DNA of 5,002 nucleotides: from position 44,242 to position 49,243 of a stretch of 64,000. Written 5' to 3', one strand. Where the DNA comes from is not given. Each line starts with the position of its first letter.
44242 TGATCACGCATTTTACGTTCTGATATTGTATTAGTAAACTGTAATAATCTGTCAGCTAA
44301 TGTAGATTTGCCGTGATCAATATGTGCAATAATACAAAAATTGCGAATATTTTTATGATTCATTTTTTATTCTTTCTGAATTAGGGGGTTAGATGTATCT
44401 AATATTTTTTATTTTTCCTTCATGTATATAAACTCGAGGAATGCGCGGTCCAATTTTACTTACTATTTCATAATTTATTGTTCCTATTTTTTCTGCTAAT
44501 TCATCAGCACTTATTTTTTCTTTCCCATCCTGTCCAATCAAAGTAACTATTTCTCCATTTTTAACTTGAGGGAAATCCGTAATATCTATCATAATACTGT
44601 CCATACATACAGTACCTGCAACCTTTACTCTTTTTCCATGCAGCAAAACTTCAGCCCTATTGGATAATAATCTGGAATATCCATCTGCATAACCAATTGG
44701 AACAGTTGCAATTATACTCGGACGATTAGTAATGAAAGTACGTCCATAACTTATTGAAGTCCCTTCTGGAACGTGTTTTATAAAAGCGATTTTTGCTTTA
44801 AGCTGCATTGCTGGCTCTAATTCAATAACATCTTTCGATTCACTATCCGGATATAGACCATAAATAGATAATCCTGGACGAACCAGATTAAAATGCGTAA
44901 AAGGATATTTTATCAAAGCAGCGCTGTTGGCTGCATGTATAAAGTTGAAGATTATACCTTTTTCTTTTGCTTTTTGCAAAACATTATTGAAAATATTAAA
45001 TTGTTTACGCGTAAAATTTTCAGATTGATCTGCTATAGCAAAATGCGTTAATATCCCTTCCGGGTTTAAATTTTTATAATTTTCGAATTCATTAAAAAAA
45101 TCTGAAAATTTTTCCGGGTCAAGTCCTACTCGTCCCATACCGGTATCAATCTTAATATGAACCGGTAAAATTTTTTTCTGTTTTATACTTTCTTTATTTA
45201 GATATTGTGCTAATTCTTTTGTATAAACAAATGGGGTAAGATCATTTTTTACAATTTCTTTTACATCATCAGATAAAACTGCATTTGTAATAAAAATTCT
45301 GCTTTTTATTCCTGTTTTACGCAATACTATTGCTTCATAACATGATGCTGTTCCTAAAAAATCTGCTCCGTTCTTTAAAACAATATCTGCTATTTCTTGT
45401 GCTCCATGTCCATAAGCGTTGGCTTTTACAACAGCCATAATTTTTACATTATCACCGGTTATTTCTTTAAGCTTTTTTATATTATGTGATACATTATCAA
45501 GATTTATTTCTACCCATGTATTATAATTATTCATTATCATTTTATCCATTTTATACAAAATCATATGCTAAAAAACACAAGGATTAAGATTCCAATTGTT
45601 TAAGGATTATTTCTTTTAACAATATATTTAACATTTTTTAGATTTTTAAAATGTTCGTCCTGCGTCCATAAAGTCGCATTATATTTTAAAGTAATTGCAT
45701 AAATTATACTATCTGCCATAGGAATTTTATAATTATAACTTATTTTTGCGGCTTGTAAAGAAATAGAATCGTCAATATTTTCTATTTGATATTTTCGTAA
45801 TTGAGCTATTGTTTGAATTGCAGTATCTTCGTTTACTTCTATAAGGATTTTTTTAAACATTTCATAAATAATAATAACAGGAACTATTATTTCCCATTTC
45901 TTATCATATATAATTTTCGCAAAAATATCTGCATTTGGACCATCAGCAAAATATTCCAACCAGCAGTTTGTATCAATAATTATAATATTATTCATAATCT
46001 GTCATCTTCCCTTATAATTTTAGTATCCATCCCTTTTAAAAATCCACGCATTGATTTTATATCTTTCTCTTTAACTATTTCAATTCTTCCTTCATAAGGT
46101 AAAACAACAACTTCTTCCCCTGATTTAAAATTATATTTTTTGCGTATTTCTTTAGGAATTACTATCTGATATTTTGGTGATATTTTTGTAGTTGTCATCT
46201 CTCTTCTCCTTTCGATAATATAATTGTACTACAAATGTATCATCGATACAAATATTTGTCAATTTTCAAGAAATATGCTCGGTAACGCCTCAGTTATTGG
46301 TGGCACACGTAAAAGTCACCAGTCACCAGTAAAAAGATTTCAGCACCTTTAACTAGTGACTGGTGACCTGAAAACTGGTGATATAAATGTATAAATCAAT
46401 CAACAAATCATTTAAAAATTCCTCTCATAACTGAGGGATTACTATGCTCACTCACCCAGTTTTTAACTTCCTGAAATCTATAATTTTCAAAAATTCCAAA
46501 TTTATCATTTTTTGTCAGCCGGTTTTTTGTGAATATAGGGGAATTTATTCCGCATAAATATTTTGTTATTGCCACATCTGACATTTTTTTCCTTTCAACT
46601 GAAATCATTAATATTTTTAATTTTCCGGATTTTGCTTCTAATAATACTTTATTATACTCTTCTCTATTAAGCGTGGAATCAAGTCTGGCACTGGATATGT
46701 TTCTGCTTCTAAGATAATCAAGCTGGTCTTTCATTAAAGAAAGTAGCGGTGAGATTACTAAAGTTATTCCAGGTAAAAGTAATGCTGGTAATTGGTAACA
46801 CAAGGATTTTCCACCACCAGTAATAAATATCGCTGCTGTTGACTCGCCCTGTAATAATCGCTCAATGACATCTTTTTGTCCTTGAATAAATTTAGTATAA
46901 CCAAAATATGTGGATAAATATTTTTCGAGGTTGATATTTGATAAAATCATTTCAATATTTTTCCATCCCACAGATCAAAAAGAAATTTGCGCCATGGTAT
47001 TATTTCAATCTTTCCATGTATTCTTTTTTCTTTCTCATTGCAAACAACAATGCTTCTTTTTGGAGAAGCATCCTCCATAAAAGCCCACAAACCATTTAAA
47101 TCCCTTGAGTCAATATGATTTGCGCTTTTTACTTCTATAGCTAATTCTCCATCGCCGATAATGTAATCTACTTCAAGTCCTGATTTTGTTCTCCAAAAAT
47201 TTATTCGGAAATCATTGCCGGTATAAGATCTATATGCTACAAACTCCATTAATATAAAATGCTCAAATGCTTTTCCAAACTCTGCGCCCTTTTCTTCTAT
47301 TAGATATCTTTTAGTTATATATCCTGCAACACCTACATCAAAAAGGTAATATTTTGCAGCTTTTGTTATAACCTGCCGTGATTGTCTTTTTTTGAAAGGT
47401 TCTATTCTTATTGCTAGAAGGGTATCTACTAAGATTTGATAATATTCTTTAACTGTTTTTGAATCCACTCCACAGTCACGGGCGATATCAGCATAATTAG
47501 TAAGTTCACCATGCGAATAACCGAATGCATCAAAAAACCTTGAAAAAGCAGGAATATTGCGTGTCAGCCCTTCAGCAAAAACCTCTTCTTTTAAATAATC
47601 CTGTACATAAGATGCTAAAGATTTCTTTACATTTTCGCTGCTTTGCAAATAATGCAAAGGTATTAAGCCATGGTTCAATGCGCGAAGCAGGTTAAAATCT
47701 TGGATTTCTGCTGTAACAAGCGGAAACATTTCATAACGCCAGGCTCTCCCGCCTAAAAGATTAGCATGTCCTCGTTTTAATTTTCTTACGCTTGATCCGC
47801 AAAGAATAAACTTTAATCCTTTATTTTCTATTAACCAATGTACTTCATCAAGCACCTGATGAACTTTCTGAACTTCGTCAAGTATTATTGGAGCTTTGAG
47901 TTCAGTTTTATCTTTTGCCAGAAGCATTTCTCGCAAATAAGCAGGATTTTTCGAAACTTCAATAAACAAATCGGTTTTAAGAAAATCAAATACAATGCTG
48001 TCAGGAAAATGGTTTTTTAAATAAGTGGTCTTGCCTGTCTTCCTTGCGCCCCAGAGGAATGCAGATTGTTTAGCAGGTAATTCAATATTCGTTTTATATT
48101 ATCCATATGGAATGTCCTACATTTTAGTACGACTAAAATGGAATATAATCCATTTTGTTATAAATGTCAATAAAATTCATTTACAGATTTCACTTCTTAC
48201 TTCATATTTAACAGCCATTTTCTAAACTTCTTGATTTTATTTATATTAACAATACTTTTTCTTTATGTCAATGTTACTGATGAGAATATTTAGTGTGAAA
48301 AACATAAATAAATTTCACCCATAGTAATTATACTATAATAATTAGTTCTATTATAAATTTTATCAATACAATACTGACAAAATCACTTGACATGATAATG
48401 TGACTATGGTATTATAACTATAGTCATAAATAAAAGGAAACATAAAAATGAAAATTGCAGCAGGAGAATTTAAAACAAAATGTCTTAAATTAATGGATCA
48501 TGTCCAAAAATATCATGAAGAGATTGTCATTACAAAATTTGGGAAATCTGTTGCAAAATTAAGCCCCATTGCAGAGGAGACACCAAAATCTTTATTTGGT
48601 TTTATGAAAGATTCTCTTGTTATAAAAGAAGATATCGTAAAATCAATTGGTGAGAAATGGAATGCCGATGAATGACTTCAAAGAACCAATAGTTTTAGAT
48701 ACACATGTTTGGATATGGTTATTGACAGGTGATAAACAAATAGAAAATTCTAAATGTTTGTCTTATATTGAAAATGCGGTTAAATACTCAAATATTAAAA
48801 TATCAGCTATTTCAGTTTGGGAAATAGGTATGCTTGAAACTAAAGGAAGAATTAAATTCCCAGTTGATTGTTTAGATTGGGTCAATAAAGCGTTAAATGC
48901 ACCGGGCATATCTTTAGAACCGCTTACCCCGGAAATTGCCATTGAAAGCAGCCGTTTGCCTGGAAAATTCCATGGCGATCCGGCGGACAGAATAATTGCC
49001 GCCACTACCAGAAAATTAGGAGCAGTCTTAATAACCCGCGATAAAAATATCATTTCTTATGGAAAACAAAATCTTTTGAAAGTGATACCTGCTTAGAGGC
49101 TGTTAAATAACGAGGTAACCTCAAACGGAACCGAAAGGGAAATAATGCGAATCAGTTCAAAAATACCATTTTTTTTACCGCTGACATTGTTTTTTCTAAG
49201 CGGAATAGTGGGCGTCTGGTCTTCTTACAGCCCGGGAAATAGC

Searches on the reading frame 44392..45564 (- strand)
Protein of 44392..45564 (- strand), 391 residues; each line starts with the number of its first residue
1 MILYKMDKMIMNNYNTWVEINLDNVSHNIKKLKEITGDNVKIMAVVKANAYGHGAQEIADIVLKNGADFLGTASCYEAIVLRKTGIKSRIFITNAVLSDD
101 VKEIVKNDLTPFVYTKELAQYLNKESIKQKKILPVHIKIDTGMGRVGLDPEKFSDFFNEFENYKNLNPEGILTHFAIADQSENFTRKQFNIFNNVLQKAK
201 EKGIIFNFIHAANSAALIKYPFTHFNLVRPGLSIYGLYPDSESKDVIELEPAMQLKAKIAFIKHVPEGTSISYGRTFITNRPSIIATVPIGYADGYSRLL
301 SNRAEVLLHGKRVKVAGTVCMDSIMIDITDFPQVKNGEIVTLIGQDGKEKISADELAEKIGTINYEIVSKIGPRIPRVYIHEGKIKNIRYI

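Call 57: search_protein_families(library=pfam, proteins=[window:44392-45564:-])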
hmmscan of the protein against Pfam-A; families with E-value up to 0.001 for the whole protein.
window:44392-45564:- (391 aa): 2 families
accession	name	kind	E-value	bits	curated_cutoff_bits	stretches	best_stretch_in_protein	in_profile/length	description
PF01168.26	Ala_racemase_N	-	3.6e-68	230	24.1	1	20-239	1-220/220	Alanine racemase, N-terminal domain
PF00842.27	Ala_racemase_C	-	5.2e-51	172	25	1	252-379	1-127/127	Alanine racemase, C-terminal domain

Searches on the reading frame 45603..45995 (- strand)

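Call 57: search_protein_families(library=pfam, proteins=[window:45603-45995:-])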
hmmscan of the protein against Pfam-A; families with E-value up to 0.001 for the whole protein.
window:45603-45995:- (131 aa): 2 families
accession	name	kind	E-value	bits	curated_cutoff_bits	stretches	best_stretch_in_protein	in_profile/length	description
PF01850.27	PIN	-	1.1e-15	58.7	23.6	1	5-120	1-118/120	PIN domain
PF16289.11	PIN_12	-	8e-05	23.5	32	1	5-125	1-114/172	PIN domain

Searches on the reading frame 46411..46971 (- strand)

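Call 57: search_protein_families(library=pfam, proteins=[window:46411-46971:-])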
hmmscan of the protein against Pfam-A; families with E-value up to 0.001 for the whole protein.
window:46411-46971:- (187 aa): 1 family
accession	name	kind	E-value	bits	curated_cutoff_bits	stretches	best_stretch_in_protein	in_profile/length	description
PF00270.35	DEAD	-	3.1e-11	43.7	26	1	31-126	3-103/167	DEAD/DEAH box helicase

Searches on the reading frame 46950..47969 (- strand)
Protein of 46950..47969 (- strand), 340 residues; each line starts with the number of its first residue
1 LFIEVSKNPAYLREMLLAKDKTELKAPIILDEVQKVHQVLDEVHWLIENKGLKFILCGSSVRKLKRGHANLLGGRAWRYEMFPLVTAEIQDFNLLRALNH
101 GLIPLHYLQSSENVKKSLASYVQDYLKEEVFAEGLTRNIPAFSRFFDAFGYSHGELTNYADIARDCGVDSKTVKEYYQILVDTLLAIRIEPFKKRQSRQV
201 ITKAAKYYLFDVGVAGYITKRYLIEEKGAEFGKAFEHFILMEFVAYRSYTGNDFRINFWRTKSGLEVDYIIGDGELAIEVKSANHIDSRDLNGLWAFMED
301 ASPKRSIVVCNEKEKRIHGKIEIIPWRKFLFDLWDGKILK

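Call 57: search_protein_families(library=pfam, proteins=[window:46950-47969:-])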
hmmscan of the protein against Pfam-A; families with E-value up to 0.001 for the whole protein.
window:46950-47969:- (340 aa): 2 families
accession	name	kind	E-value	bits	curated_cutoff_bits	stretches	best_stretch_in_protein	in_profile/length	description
PF13635.12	DUF4143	-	5e-30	104.8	28.1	1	133-282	7-159/160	Domain of unknown function (DUF4143)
PF13173.12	AAA_14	-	3.2e-12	47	27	1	12-89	50-128/129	AAA domain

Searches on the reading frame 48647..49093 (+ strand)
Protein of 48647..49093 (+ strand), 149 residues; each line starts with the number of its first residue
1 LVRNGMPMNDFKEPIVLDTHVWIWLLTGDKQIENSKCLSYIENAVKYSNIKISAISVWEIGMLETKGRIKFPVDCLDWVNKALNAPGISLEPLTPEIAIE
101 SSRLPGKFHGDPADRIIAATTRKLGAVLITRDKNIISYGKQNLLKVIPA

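Call 57: search_protein_families(library=pfam, proteins=[window:48647-49093:+])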
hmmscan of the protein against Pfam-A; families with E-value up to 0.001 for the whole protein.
window:48647-49093:+ (149 aa): 1 family
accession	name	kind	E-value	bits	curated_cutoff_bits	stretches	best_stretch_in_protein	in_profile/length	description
PF01850.27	PIN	-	6.7e-15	56.2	23.6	1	15-138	1-117/120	PIN domain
